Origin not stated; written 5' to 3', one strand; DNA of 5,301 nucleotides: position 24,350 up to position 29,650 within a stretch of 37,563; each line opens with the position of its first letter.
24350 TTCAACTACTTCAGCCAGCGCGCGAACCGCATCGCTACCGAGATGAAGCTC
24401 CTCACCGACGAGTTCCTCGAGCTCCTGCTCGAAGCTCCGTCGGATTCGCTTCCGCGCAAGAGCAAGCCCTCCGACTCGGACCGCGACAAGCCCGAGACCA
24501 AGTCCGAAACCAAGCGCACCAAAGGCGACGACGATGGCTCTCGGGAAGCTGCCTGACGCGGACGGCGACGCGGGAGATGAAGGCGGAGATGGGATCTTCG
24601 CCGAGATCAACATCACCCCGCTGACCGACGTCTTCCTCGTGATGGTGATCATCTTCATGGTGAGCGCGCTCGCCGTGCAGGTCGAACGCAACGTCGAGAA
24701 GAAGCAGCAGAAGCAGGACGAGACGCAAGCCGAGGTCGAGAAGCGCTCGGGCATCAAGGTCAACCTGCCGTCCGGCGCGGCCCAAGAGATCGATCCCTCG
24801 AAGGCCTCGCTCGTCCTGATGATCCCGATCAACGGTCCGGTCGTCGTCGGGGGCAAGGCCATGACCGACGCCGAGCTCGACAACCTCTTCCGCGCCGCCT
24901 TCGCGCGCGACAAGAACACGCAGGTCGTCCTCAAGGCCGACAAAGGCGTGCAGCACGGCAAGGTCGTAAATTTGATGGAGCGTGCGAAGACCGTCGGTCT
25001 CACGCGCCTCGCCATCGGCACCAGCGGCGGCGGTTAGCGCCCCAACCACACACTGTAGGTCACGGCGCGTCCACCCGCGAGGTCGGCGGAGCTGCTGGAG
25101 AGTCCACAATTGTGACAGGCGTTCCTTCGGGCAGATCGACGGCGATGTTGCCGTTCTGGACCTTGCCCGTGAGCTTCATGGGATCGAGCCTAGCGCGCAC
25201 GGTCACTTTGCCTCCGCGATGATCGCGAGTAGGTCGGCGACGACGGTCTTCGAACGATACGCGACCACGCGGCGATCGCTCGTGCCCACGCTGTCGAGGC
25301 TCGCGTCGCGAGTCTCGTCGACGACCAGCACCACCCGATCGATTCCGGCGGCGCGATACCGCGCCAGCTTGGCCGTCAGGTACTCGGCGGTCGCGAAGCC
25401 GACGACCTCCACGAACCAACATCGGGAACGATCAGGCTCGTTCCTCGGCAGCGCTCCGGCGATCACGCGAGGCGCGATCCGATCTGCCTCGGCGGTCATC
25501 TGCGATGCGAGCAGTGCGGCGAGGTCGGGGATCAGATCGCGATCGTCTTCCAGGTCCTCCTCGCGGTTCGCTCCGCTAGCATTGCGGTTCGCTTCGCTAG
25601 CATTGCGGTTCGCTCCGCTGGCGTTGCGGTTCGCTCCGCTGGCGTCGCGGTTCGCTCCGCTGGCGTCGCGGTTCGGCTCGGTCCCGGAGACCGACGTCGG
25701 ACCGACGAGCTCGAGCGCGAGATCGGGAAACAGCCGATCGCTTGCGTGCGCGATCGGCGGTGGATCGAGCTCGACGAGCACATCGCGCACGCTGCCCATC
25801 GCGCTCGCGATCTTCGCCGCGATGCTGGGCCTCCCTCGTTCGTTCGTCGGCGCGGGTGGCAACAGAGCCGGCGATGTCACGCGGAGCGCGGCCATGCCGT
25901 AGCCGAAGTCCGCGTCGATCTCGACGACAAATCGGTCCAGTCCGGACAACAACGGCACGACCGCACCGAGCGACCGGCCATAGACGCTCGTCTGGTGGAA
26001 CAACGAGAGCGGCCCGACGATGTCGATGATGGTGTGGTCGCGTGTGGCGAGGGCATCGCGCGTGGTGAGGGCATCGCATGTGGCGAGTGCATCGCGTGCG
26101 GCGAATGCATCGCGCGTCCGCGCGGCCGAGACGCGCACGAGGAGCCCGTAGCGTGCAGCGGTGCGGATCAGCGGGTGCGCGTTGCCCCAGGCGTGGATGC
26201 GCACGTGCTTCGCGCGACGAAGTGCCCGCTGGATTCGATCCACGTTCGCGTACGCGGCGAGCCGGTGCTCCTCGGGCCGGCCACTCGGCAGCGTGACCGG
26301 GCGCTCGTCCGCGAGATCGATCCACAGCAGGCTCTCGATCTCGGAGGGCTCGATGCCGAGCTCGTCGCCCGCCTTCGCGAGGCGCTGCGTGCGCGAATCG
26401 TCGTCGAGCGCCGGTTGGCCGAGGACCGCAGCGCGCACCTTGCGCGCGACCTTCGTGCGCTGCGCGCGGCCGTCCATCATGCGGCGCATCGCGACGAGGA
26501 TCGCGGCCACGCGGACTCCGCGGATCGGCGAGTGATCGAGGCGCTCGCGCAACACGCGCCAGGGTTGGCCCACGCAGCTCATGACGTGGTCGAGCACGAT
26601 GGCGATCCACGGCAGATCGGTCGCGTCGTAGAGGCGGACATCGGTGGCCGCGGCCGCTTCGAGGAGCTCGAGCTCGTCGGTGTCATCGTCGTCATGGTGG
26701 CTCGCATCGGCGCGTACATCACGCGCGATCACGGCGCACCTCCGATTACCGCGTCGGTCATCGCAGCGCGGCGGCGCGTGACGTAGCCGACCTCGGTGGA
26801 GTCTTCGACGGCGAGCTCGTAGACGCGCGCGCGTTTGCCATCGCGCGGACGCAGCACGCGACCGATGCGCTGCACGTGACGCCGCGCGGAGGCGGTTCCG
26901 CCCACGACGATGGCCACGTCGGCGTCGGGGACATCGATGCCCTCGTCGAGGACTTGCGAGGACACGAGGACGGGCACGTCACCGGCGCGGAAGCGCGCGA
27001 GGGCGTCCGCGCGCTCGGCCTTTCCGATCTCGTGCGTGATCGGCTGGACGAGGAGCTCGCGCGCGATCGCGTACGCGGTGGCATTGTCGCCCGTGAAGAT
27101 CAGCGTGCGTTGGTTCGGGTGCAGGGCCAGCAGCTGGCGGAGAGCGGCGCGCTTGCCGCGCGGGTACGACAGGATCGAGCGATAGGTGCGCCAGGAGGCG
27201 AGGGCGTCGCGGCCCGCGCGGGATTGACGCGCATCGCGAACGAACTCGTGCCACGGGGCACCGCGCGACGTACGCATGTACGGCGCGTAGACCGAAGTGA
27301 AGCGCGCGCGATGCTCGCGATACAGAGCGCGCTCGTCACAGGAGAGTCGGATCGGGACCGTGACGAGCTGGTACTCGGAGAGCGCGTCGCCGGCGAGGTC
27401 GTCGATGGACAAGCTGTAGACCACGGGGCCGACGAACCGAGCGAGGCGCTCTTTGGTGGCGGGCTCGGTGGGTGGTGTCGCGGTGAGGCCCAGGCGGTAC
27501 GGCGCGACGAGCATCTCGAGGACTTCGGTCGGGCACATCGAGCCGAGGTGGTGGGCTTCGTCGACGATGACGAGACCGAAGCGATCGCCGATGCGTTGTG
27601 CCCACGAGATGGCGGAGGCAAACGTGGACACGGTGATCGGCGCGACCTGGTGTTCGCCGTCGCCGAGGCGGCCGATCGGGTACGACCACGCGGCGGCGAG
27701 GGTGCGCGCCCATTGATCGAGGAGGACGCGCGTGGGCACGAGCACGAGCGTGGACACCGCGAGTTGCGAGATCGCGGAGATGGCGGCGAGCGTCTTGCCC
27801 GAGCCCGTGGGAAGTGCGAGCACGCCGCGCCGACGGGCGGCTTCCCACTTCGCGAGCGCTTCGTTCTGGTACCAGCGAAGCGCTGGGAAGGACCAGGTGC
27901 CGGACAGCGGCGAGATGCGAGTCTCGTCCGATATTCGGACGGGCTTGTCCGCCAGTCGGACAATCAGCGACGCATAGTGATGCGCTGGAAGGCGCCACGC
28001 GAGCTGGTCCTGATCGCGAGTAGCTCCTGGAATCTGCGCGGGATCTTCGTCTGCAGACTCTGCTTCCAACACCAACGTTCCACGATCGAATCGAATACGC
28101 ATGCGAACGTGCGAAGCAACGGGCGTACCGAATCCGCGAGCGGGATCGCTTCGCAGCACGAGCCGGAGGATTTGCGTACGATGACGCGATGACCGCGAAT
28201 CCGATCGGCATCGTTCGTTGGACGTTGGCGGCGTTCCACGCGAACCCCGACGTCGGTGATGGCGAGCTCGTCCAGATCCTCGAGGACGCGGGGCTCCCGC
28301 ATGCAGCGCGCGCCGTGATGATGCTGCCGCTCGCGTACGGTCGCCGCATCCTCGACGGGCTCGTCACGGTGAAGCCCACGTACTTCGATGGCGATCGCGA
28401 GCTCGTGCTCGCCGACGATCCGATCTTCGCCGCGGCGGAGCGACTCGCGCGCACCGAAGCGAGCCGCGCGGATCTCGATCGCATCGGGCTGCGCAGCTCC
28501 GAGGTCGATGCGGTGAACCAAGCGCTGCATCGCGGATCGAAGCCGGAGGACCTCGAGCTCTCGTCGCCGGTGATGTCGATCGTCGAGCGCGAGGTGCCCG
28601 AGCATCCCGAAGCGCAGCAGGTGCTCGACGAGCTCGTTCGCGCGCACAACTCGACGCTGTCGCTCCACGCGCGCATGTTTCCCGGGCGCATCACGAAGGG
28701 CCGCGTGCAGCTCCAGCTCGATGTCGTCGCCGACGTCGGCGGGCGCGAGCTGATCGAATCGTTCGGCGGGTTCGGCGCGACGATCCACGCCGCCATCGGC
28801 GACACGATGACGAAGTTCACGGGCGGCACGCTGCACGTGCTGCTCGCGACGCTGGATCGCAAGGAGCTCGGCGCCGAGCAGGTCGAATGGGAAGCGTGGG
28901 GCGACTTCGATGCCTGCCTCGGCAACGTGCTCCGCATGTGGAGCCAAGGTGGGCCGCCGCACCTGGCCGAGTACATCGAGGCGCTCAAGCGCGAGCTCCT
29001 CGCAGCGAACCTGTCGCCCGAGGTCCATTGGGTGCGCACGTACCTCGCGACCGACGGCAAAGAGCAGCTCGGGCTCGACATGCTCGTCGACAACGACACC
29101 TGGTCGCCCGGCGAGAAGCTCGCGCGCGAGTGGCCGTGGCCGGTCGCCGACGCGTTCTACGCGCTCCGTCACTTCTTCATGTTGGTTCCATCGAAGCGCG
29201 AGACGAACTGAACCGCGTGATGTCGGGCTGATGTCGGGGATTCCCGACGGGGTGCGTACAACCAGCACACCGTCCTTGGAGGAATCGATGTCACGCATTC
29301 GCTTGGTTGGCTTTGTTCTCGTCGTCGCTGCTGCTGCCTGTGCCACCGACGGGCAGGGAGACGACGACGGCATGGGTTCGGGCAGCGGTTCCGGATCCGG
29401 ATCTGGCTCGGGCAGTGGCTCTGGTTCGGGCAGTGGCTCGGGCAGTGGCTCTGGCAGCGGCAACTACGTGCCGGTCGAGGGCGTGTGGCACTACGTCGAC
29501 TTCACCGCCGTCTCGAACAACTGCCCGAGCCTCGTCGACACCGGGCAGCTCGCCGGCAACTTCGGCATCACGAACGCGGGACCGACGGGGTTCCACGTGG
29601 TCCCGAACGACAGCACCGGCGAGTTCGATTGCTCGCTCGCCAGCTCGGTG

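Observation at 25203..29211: Bacterial XPB-like helicase + DUF790/Bax1-like nuclease two-gene module, with a divergent unknown partner gene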

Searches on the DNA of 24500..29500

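Call 77: search_rna_families(source=window, start=24500, end=29500, threshold=gathering)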
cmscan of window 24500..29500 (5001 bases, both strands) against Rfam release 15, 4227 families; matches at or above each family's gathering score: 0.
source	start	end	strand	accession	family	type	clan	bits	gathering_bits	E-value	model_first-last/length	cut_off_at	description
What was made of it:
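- Tried and rejected: Rfam on 24500-29500: no family matched (call 77).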

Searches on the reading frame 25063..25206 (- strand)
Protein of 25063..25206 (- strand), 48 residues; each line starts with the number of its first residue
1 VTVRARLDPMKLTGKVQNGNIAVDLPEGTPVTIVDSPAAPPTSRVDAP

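Call 68: search_protein_families(library=pfam, proteins=[window:25063-25206:-], max_evalue=1)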
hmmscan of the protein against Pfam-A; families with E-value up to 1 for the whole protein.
window:25063-25206:- (48 aa): 1 family
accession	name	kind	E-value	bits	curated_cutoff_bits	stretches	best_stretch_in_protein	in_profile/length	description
PF24644.1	DUF7638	-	0.2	12.1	27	1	8-35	46-73/106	Domain of unknown function (DUF7638)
